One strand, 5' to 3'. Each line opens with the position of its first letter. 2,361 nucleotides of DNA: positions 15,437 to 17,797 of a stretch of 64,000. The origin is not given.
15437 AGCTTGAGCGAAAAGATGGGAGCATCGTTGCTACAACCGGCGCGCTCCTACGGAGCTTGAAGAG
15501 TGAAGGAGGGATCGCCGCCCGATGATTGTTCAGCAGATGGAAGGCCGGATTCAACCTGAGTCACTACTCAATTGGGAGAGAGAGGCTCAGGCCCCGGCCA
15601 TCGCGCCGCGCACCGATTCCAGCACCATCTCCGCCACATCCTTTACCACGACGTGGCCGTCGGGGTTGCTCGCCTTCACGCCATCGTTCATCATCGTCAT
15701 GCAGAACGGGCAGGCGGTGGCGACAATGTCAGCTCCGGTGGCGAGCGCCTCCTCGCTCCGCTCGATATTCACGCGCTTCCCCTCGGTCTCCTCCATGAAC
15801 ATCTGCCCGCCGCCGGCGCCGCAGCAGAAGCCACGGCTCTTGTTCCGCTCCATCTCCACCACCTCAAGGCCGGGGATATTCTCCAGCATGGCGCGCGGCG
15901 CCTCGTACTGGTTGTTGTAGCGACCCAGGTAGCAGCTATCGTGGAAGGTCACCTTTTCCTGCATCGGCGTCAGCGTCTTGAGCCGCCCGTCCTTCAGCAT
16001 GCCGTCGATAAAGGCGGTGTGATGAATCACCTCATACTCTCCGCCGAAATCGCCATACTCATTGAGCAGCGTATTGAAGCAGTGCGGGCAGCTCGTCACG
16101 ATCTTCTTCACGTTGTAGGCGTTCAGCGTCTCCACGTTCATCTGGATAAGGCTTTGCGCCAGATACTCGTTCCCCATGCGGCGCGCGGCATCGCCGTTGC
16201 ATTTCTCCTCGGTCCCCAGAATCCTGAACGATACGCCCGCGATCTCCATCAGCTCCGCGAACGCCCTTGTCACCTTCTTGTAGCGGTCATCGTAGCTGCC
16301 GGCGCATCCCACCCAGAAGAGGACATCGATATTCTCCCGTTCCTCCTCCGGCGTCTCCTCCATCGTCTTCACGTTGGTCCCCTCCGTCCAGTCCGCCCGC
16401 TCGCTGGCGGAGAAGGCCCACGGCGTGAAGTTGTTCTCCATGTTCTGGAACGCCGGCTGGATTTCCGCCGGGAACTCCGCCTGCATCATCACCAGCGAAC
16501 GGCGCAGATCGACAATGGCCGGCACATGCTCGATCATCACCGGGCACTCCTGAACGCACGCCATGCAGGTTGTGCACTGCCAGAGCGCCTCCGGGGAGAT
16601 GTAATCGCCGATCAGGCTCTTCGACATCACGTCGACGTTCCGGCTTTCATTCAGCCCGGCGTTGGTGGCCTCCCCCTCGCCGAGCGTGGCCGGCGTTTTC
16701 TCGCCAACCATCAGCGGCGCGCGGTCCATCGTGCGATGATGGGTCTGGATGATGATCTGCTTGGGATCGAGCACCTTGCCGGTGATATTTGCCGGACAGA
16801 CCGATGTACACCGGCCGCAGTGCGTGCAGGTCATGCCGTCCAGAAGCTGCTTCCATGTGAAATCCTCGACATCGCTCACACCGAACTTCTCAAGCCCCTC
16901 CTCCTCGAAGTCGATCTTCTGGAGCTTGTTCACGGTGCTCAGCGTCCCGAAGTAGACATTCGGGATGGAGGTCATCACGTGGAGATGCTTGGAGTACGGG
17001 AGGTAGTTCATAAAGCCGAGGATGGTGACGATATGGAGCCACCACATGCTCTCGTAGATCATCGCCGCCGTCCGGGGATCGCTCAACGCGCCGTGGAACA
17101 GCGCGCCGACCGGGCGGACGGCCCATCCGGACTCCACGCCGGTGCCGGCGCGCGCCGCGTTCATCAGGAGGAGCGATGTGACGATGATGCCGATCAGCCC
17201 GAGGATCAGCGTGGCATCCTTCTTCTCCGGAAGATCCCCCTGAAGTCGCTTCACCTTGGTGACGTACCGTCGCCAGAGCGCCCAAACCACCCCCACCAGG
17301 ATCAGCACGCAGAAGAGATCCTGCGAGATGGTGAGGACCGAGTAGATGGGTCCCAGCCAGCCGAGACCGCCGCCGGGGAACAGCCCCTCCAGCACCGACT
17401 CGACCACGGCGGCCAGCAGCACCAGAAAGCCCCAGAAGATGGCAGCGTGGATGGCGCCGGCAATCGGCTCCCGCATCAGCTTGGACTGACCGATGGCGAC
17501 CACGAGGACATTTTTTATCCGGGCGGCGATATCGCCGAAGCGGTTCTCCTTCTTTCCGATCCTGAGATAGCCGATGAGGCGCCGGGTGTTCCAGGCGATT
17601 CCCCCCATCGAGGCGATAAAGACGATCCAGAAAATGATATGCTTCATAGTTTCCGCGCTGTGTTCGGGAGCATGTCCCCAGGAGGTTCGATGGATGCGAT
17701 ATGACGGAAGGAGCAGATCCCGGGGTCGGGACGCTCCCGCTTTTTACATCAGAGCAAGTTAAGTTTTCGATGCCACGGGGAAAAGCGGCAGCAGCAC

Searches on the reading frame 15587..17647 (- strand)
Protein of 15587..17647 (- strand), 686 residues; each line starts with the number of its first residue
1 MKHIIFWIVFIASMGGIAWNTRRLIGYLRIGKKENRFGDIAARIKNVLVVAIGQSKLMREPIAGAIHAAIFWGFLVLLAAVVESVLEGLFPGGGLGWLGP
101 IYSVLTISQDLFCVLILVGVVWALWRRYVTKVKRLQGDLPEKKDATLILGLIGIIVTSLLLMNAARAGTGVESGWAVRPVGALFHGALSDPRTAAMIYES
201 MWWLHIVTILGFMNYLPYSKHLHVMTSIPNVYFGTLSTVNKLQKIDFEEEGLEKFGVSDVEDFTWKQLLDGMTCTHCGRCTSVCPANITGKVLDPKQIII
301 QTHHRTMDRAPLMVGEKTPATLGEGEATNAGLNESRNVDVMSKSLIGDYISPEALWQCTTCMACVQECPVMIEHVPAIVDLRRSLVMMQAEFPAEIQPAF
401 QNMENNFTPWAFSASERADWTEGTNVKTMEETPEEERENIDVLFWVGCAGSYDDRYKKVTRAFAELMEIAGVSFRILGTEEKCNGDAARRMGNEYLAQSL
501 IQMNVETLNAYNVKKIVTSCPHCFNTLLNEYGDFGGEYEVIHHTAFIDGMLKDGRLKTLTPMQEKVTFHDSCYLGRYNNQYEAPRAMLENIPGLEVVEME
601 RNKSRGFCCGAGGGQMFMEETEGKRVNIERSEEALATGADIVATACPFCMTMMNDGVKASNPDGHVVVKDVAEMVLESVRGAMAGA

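Call 12: search_protein_families(library=pfam, proteins=[window:15587-17647:-])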
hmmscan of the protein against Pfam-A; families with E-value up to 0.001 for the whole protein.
window:15587-17647:- (686 aa): 10 families
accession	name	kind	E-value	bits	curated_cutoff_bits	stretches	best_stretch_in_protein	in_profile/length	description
PF02754.22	CCG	-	1.1e-37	128.5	20.6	2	566-653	1-84/85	Cysteine-rich domain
PF13187.11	Fer4_9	-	1.1e-10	41.8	27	1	274-370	2-49/52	4Fe-4S dicluster domain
PF13183.11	Fer4_8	-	9e-09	36.2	27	1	342-371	46-67/68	4Fe-4S dicluster domain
PF12838.12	Fer4_7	-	2.9e-08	34.5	27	1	269-288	33-52/52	4Fe-4S dicluster domain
PF13237.11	Fer4_10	-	1.9e-07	31.4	25.5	1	269-369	4-53/53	4Fe-4S dicluster domain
PF13534.11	Fer4_17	-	8.9e-07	29.8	22.2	0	272-288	44-60/61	4Fe-4S dicluster domain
PF12797.12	Fer4_2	-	1.4e-05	25.2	24.5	1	265-286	1-22/22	4Fe-4S binding domain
PF13484.11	Fer4_16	-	1.6e-05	26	30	0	274-296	2-27/66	4Fe-4S double cluster binding domain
PF13746.11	Fer4_18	-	0.00096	19.8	27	0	353-373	56-76/114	4Fe-4S dicluster domain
PF14697.11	Fer4_21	-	0.00098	19.6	35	0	273-286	40-53/59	4Fe-4S dicluster domain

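Call 20: find_homologous_proteins(query=window:15587-17647:-, max_evalue=1e-50)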
Query window:15587-17647:- (686 aa): 7871 proteins with E <= 1e-50 among 8000 candidates; the best 120 are listed.
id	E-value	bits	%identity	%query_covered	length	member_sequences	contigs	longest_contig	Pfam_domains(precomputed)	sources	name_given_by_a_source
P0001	0.0e+0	1596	100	100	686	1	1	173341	PF12797.13,PF13484.12,PF12838.13,PF13534.12,PF02754.22,PF13237.12,PF13183.12,PF13187.12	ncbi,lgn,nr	ncbi:MAG: Fe-S oxidoreductase [Chlorobi bacterium]|nr:Fe-S oxidoreductase [Chlorobiota bacterium]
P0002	0.0e+0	1555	97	100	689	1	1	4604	PF12797.13,PF13484.12,PF12838.13,PF13534.12,PF02754.22,PF13237.12,PF13183.12,PF13187.12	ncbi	ncbi:MAG: (Fe-S)-binding protein [Bacteroidota bacterium]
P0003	0.0e+0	1553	97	100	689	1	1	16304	PF12797.13,PF13484.12,PF12838.13,PF13534.12,PF02754.22,PF13237.12,PF13183.12,PF13187.12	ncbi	ncbi:MAG: (Fe-S)-binding protein [Candidatus Kapaibacterium sp.]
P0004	0.0e+0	1393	85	99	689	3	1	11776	PF13484.12,PF12838.13,PF13534.12,PF02754.22,PF13237.12,PF13183.12,PF13187.12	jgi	-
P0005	0.0e+0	1372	85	100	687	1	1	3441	PF12797.13,PF13484.12,PF12838.13,PF13534.12,PF02754.22,PF13237.12,PF13183.12,PF13187.12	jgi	jgi:Fe-S oxidoreductase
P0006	0.0e+0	1364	84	100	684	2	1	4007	PF12797.13,PF13484.12,PF12838.13,PF13534.12,PF02754.22,PF13237.12,PF13183.12,PF13187.12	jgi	jgi:Fe-S oxidoreductase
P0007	0.0e+0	1363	83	99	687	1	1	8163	PF12797.13,PF13484.12,PF12838.13,PF13534.12,PF02754.22,PF13237.12,PF13183.12,PF13187.12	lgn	-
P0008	0.0e+0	1362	83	99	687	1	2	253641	PF13484.12,PF12838.13,PF13534.12,PF02754.22,PF13237.12,PF13183.12,PF13187.12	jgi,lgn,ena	-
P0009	0.0e+0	1355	83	99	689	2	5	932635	PF13484.12,PF12838.13,PF13534.12,PF02754.22,PF13237.12,PF13183.12,PF13187.12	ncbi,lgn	-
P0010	0.0e+0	1355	82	100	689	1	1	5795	PF13484.12,PF12838.13,PF13534.12,PF02754.22,PF13237.12,PF13183.12,PF13187.12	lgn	-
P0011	0.0e+0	1353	84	99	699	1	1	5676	PF12797.13,PF13484.12,PF12838.13,PF13534.12,PF02754.22,PF13237.12,PF13183.12,PF13187.12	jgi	jgi:Fe-S oxidoreductase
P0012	0.0e+0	1330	83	99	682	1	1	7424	PF13484.12,PF12838.13,PF13534.12,PF02754.22,PF13237.12,PF13183.12,PF13187.12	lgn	-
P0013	0.0e+0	1301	78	100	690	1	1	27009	PF12797.13,PF13484.12,PF12838.13,PF13534.12,PF02754.22,PF13237.12,PF13183.12,PF13187.12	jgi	jgi:Fe-S oxidoreductase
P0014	0.0e+0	1285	77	99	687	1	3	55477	PF13484.12,PF13534.12,PF02754.22,PF13237.12,PF13183.12,PF13187.12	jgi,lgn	-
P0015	0.0e+0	1275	78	99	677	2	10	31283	PF13484.12,PF12838.13,PF13534.12,PF02754.22,PF13237.12,PF13183.12,PF13187.12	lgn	-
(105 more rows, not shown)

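Call 21: find_encoding_contigs(protein=P0003, flank=10000, max_places=3)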
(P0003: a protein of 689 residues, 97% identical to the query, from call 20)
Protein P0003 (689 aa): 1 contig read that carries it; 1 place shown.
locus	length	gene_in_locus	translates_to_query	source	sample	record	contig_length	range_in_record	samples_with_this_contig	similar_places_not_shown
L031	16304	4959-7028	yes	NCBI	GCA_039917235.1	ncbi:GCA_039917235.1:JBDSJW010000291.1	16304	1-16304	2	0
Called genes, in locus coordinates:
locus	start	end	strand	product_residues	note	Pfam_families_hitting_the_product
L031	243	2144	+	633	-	PF12891:Glyco_hydro_44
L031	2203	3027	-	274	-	PF05050:Methyltransf_21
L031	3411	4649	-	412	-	PF07992:Pyr_redox_2, PF00070:Pyr_redox, PF22366:NDH2_C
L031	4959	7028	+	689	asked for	PF12838:Fer4_7 (faint), PF13183:Fer4_8 (faint), PF13534:Fer4_17 (faint), PF12797:Fer4_2 (faint), PF13187:Fer4_9, PF13237:Fer4_10, PF13484:Fer4_16 (faint), PF02754:CCG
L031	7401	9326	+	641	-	-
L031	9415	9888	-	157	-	PF19765:DUF6252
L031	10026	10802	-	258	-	-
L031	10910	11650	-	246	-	-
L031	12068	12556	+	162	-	PF00011:HSP20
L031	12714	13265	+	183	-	PF02620:YceD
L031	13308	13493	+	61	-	PF01783:Ribosomal_L32p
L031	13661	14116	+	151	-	-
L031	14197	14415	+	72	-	-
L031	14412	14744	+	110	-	PF03091:CutA1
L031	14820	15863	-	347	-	-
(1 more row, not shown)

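Call 22: find_encoding_contigs(protein=P0009, flank=10000, max_places=3)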
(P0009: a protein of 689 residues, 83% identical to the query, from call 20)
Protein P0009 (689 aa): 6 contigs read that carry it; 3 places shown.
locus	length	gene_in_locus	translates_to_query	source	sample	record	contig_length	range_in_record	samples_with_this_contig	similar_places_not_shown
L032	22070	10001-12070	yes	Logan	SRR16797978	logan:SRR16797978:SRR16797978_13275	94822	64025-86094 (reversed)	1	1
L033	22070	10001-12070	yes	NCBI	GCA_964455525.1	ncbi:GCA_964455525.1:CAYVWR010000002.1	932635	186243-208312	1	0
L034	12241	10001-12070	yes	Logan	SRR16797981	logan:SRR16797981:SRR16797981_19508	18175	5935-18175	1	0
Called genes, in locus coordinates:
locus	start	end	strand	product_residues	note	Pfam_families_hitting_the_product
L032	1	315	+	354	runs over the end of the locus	PF25917:BSH_RND (weak), PF25973:BSH_CzcB (faint), PF25885:HH_EMRA (weak), PF25954:Beta-barrel_RND_2, PF25990:Beta-barrel_YknX, PF25967:RND-MFP_C, PF25975:CzcB_C, PF25989:YknX_C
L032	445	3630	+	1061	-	PF00873:ACR_tran, PF03176:MMPL (faint), PF02355:SecD_SecF_C (faint)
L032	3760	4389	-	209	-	PF00702:Hydrolase, PF12710:HAD (weak), PF13419:HAD_2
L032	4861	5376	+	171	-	PF22277:EncFtn-like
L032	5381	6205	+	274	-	PF04454:Linocin_M18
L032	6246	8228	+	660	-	PF12891:Glyco_hydro_44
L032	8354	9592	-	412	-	PF07992:Pyr_redox_2, PF00070:Pyr_redox, PF22366:NDH2_C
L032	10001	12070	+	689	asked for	PF12838:Fer4_7 (faint), PF13534:Fer4_17 (faint), PF13183:Fer4_8 (weak), PF13187:Fer4_9, PF13237:Fer4_10 (weak), PF13484:Fer4_16 (faint), PF02754:CCG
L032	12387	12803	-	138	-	-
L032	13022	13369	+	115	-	-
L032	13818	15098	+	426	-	PF15902:Sortilin-Vps10 (faint), PF02012:BNR (faint), PF25852:DUF6242_C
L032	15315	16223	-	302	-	PF03747:ADP_ribosyl_GH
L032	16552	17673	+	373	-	PF04313:HSDR_N (faint), PF13588:HSDR_N_2 (weak)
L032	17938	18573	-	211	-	-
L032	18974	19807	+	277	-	-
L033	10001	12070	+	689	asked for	PF12838:Fer4_7 (faint), PF13534:Fer4_17 (faint), PF13183:Fer4_8 (weak), PF13187:Fer4_9, PF13237:Fer4_10 (weak), PF13484:Fer4_16 (faint), PF02754:CCG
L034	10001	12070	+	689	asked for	PF12838:Fer4_7 (faint), PF13534:Fer4_17 (faint), PF13183:Fer4_8 (weak), PF13187:Fer4_9, PF13237:Fer4_10 (weak), PF13484:Fer4_16 (faint), PF02754:CCG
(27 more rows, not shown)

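Call 23: find_encoding_contigs(protein=P0008, flank=10000, max_places=3)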
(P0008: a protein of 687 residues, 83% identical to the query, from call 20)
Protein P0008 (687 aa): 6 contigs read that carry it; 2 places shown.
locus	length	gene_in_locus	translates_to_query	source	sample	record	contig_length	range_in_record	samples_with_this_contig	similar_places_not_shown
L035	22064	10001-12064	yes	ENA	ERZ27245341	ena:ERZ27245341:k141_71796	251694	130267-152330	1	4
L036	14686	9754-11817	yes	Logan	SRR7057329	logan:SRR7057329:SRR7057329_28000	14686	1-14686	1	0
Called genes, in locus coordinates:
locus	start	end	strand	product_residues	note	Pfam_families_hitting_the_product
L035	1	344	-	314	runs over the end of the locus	PF00106:adh_short, PF08659:KR, PF01370:Epimerase (weak), PF13561:adh_short_C2, PF00106:adh_short (weak)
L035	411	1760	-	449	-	PF00202:Aminotran_3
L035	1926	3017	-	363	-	PF02779:Transket_pyr, PF02780:Transketolase_C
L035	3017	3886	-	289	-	PF13292:DXP_synthase_N (faint), PF00456:Transketolase_N, PF09364:XFP_N (weak)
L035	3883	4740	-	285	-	PF02348:CTP_transf_3, PF12804:NTP_transf_3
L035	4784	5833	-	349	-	-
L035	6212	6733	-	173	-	-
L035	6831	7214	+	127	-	PF22277:EncFtn-like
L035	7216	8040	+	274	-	PF04454:Linocin_M18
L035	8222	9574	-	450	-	PF07992:Pyr_redox_2, PF00070:Pyr_redox, PF22366:NDH2_C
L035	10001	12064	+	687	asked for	PF12838:Fer4_7 (faint), PF13183:Fer4_8 (weak), PF13187:Fer4_9, PF13237:Fer4_10, PF13484:Fer4_16 (faint), PF13534:Fer4_17 (faint), PF02754:CCG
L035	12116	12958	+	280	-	PF00753:Lactamase_B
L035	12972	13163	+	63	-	-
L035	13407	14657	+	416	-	PF25852:DUF6242_C (faint), PF13088:BNR_2 (faint), PF02012:BNR (faint), PF15902:Sortilin-Vps10, PF13860:FlgD_ig (weak)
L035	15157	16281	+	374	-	PF04313:HSDR_N (faint), PF13588:HSDR_N_2 (weak)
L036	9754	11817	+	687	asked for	PF12838:Fer4_7 (faint), PF13183:Fer4_8 (weak), PF13187:Fer4_9, PF13237:Fer4_10, PF13484:Fer4_16 (faint), PF13534:Fer4_17 (faint), PF02754:CCG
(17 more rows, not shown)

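Call 31: find_encoding_contigs(protein=P0001, flank=10000, max_places=4)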
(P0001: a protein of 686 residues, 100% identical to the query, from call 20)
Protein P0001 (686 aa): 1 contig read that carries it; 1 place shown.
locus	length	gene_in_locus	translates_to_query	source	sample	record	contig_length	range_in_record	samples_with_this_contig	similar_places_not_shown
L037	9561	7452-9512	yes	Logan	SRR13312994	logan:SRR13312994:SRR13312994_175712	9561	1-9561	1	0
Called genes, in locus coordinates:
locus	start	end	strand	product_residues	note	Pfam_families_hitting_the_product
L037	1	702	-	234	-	?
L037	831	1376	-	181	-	PF13404:HTH_AsnC-type, PF13412:HTH_24, PF01037:AsnC_trans_reg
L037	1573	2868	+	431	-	PF00206:Lyase_1, PF10397:ADSL_C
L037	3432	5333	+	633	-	PF12891:Glyco_hydro_44, PF18962:Por_Secre_tail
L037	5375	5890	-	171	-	-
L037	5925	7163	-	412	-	PF07992:Pyr_redox_2, PF00070:Pyr_redox, PF22366:NDH2_C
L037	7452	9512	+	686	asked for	PF12838:Fer4_7 (faint), PF13183:Fer4_8 (faint), PF13534:Fer4_17 (faint), PF12797:Fer4_2 (faint), PF13187:Fer4_9, PF13237:Fer4_10, PF13484:Fer4_16 (faint), PF02754:CCG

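Call 82: find_encoding_contigs(protein=P0002, flank=5000, max_places=4)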
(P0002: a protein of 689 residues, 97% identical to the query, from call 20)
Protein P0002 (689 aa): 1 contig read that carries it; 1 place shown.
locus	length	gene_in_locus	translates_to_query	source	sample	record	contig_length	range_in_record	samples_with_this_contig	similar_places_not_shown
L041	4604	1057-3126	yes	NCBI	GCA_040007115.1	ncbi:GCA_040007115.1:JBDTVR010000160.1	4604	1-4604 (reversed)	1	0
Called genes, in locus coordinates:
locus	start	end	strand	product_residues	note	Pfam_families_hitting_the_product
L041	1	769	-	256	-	PF07992:Pyr_redox_2, PF00070:Pyr_redox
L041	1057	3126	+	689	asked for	PF12838:Fer4_7 (faint), PF13183:Fer4_8 (faint), PF13534:Fer4_17 (faint), PF12797:Fer4_2 (faint), PF13187:Fer4_9, PF13237:Fer4_10, PF13484:Fer4_16 (faint), PF02754:CCG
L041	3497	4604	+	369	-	?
